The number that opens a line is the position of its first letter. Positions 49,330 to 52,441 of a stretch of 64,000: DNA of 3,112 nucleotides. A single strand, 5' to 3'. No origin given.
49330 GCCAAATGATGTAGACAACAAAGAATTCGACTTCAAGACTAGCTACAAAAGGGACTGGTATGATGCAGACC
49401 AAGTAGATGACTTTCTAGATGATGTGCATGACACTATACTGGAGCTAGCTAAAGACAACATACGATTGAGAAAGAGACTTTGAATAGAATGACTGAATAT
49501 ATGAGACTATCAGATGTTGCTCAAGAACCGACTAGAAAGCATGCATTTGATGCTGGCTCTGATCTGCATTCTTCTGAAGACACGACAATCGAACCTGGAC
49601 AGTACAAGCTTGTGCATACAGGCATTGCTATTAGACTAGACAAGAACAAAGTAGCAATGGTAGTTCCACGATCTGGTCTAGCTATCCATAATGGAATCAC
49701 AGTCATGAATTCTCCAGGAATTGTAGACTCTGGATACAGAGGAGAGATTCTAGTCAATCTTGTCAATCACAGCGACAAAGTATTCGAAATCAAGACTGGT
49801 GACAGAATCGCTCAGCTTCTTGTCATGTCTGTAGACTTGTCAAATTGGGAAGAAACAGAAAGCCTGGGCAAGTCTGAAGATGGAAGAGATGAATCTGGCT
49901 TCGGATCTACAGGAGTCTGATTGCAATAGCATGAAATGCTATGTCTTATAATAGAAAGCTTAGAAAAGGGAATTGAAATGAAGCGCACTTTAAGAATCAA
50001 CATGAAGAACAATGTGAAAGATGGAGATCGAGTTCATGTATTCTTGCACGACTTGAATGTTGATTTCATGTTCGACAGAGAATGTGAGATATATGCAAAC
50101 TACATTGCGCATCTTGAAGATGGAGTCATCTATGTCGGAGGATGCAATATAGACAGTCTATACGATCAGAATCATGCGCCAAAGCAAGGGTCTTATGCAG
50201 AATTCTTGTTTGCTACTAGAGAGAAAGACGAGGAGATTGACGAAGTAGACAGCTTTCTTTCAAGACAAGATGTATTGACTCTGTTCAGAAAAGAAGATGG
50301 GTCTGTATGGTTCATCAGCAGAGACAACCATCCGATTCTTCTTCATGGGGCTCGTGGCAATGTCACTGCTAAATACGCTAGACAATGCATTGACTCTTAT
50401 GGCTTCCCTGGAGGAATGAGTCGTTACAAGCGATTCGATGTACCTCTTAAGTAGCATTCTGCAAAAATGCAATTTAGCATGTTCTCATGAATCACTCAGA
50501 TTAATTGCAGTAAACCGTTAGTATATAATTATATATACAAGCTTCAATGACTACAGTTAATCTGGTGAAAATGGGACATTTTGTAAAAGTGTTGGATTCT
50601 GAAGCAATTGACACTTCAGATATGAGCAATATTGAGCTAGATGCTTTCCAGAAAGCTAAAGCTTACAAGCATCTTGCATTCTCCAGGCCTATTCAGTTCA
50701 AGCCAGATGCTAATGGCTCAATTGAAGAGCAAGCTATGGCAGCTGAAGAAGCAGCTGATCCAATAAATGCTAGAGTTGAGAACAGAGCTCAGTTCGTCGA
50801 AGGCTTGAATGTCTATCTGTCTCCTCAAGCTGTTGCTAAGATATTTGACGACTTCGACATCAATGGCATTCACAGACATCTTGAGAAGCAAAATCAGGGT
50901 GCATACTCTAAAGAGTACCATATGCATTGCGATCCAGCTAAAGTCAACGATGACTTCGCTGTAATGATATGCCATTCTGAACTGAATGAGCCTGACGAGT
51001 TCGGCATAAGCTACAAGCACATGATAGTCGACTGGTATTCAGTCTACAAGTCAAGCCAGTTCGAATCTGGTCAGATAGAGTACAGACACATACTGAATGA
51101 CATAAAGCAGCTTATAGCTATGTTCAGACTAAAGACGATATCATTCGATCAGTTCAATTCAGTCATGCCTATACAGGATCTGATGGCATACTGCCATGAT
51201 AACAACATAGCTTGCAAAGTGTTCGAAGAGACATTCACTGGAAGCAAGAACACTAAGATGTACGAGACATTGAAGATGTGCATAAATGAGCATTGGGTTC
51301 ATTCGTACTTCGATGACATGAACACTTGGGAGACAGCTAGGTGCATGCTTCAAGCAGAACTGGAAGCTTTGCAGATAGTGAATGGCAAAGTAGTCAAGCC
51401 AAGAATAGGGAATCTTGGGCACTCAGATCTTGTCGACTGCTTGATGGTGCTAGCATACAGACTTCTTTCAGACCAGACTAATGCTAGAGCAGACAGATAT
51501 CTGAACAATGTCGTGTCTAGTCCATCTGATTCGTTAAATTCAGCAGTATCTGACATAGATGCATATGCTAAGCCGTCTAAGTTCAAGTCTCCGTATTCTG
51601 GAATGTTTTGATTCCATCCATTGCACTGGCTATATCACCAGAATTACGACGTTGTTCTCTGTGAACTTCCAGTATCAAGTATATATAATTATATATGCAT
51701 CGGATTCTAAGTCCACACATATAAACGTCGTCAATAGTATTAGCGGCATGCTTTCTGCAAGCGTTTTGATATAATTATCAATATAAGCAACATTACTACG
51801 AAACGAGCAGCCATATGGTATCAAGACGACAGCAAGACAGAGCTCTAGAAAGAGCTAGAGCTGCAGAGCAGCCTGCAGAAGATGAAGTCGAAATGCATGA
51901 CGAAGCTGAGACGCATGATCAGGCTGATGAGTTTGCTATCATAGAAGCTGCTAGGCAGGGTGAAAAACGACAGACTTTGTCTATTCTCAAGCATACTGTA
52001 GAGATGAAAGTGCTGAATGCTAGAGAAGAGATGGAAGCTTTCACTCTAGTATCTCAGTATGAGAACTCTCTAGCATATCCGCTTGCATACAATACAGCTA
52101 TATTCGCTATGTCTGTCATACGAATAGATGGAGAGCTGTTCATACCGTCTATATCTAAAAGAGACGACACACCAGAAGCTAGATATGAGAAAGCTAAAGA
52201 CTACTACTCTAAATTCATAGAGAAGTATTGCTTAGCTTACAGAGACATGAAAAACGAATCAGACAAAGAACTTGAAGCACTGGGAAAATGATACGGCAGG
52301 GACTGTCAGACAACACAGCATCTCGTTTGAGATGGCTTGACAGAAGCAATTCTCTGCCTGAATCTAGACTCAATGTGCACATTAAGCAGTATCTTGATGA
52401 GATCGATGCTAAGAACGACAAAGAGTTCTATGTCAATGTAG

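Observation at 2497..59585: Family of roughly 100-bp near-perfect palindromes at cassette ends (8 full and 2 reduced copies)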

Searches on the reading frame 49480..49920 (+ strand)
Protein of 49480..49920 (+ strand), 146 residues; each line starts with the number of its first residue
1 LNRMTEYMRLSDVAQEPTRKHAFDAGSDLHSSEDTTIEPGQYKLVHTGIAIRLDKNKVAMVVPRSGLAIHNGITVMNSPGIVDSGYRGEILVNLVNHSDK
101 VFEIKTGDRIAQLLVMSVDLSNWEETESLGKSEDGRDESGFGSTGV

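Call 67: search_protein_families(library=phrogs, proteins=[window:49480-49920:+], max_evalue=0.001)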
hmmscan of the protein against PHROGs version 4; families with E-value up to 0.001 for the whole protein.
window:49480-49920:+ (146 aa): 2 families
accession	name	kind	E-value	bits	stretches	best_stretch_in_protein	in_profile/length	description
phrog_135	-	DNA, RNA and nucleotide metabolism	7.3e-47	161.9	1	6-146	148-291/463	dUTPase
phrog_1663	-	DNA, RNA and nucleotide metabolism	8.5e-12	45.8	1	31-118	108-194/303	dCTP deaminase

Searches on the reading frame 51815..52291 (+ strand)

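Call 67: search_protein_families(library=phrogs, proteins=[window:51815-52291:+], max_evalue=0.001)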
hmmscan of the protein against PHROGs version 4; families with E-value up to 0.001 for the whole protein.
window:51815-52291:+ (158 aa): 2 families
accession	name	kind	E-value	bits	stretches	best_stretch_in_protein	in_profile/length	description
phrog_2792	-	tail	5.7e-08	33.8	1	20-149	30-163/175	tail assembly chaperone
phrog_2992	-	tail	1.5e-06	28.7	1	28-158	38-174/301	tail assembly chaperone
